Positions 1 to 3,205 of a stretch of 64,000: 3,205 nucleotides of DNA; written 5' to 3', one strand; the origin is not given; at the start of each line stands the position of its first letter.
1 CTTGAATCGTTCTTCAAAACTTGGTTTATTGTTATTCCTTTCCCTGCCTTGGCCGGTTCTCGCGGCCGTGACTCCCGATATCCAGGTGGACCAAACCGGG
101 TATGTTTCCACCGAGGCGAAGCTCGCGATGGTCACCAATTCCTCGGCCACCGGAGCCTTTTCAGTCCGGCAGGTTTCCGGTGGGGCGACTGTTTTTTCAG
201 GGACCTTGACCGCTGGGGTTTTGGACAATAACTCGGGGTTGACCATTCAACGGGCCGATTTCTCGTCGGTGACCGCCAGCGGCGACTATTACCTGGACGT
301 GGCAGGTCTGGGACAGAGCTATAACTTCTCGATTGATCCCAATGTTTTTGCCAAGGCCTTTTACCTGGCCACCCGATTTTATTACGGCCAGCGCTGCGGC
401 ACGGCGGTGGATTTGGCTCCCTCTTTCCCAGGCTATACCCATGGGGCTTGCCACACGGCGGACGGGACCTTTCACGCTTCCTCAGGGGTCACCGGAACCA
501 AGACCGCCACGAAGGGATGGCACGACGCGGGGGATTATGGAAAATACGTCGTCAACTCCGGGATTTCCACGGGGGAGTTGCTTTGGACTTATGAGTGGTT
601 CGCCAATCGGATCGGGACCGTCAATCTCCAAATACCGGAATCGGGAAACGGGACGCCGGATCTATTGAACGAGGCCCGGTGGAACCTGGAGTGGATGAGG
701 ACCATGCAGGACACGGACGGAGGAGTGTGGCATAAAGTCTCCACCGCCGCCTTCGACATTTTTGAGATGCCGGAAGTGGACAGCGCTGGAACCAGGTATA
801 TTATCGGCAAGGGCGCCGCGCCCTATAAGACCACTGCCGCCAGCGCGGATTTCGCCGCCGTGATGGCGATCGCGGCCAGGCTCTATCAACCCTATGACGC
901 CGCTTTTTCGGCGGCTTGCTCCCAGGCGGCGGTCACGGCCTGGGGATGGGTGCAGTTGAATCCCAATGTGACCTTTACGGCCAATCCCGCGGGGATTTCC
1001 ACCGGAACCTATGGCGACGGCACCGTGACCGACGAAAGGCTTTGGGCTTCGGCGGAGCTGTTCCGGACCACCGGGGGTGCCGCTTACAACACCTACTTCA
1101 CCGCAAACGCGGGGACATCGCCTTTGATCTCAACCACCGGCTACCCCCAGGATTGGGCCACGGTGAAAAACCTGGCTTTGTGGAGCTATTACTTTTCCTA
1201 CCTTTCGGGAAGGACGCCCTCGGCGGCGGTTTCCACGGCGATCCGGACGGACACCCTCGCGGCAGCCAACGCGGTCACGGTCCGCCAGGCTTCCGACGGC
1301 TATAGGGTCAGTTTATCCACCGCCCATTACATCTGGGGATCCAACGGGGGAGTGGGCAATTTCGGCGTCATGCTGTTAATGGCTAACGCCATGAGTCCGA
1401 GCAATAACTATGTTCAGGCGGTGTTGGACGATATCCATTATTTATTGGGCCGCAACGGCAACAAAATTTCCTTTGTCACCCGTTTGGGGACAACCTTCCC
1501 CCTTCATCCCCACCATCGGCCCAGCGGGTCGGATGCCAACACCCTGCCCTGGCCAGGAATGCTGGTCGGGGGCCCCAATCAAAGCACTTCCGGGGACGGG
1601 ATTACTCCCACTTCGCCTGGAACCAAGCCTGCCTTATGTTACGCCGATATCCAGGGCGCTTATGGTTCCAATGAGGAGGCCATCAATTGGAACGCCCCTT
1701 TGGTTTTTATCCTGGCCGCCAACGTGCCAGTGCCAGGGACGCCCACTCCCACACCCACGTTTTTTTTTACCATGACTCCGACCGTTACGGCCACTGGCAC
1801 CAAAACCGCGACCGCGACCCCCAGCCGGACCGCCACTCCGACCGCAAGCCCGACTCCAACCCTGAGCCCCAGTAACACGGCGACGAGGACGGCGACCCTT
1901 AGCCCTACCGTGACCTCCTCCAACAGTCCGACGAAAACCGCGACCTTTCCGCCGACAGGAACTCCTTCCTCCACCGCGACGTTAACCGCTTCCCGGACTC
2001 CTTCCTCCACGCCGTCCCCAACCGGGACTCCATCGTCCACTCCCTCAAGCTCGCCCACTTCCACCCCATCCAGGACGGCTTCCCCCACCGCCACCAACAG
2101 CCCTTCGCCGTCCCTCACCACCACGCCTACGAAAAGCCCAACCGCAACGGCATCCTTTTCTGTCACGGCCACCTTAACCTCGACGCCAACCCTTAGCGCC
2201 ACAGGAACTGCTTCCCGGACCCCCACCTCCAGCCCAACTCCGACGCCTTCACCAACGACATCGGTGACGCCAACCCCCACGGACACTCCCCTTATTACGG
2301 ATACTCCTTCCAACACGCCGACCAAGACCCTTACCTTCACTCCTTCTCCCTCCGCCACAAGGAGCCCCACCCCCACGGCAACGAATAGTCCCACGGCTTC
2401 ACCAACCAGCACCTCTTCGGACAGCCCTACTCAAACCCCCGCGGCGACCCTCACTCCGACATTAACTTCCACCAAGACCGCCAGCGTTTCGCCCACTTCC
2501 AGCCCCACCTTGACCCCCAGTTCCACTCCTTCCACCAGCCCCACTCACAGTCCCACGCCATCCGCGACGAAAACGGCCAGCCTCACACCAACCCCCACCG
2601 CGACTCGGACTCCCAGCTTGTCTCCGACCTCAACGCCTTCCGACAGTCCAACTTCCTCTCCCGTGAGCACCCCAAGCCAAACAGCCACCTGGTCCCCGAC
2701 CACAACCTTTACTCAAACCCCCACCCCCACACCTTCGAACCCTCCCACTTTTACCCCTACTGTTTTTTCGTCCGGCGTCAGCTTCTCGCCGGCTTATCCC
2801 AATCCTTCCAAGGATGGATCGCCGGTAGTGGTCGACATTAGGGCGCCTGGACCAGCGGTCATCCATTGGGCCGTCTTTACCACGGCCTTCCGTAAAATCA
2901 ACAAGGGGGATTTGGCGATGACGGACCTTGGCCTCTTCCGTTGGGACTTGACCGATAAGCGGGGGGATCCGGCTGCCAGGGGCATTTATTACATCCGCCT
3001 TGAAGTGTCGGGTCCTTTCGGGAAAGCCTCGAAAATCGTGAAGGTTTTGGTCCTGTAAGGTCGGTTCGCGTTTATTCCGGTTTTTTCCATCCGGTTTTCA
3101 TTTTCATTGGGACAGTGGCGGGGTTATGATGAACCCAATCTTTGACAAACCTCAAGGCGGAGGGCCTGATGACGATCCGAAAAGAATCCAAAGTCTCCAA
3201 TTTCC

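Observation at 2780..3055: Shared ~90-aa C-terminal FlgD-Ig / T9SS-type-A-like sorting domain on two PT-linker glycoside hydrolases, with a 32-nt perfectly identical core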

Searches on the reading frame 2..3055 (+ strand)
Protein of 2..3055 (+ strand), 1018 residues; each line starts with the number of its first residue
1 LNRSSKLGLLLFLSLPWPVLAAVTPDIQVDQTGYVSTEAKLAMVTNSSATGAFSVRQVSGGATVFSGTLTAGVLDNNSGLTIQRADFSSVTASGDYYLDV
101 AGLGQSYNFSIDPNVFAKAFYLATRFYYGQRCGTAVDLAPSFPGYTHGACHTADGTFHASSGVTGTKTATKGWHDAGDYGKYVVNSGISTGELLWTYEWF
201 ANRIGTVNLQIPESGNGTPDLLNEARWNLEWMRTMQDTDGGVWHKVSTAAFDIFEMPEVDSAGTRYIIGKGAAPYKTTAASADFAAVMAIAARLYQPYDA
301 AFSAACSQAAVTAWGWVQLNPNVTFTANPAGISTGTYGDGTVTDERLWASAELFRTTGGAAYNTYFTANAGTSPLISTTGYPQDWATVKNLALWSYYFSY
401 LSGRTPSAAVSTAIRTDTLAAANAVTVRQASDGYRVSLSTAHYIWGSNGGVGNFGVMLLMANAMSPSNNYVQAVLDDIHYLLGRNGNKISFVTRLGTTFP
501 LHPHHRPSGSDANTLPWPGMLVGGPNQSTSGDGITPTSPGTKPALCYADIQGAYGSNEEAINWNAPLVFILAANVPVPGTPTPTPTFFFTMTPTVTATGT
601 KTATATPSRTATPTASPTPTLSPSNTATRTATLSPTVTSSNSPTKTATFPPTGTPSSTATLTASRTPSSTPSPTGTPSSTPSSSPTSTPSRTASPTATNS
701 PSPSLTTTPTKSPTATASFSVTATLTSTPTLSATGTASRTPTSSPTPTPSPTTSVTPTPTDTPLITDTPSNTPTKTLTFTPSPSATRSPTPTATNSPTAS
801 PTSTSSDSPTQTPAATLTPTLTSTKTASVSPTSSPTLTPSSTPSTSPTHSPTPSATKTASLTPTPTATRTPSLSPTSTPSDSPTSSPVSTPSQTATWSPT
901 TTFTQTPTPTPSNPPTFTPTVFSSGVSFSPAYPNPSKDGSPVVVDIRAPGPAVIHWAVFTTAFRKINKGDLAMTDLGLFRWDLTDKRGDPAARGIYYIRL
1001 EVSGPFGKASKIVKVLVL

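Call 7: search_protein_families(library=pfam, proteins=[window:2-3055:+], max_evalue=10)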
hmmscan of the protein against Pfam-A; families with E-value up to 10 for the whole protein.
window:2-3055:+ (1018 aa): 2 families
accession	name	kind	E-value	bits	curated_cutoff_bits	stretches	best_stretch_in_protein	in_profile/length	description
PF00759.25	Glyco_hydro_9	-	8.7e-85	286.1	27.7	1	116-571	1-444/444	Glycosyl hydrolase family 9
PF02927.20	CelD_N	-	3.5e-19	69.8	24.6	1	24-104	3-85/86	Cellulase N-terminal ig-like domain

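Call 8: search_protein_families(library=ncbifam, proteins=[window:2-3055:+], max_evalue=10)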
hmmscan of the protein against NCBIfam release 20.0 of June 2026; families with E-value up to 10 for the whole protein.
window:2-3055:+ (1018 aa): 1 family
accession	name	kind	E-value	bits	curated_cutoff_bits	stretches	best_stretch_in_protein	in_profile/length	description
NF049990.1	CellobisidaseCelK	equivalog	4e-61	207.3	1700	1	23-572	210-806/889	cellulose 1,4-beta-cellobiosidase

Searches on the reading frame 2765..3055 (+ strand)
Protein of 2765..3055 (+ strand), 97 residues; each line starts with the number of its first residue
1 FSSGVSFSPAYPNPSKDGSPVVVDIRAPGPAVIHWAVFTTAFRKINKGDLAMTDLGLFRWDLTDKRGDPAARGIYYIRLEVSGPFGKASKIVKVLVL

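Call 7: search_protein_families(library=pfam, proteins=[window:2765-3055:+], max_evalue=10)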
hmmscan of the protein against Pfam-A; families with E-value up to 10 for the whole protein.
window:2765-3055:+ (97 aa): 1 family
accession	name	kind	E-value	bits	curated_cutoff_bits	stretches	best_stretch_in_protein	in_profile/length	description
PF13860.13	FlgD_ig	-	0.16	12.4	27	1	58-81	52-75/79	FlgD Ig-like domain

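Call 8: search_protein_families(library=ncbifam, proteins=[window:2765-3055:+], max_evalue=10)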
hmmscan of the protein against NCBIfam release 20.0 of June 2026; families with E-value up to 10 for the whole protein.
window:2765-3055:+ (97 aa): 4 families
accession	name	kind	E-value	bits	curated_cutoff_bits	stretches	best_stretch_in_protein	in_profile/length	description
NF033707.1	T9SS_sortase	equivalog_domain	0.029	12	420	1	10-95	1001-1093/1095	type IX secretion system sortase PorU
NF052228.1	T9SS_PorZ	equivalog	0.056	11.8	260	1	54-95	715-754/757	type IX secretion system anionic LPS delivery protein PorZ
NF053608.1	Lsa66_OmpA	equivalog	0.06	11.8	700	1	58-93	315-350/581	fibronectin-binding adhesin Lsa66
NF005176.1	PRK06655.1-1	equivalog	0.085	12.8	230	1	58-89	126-156/197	flagellar hook assembly protein FlgD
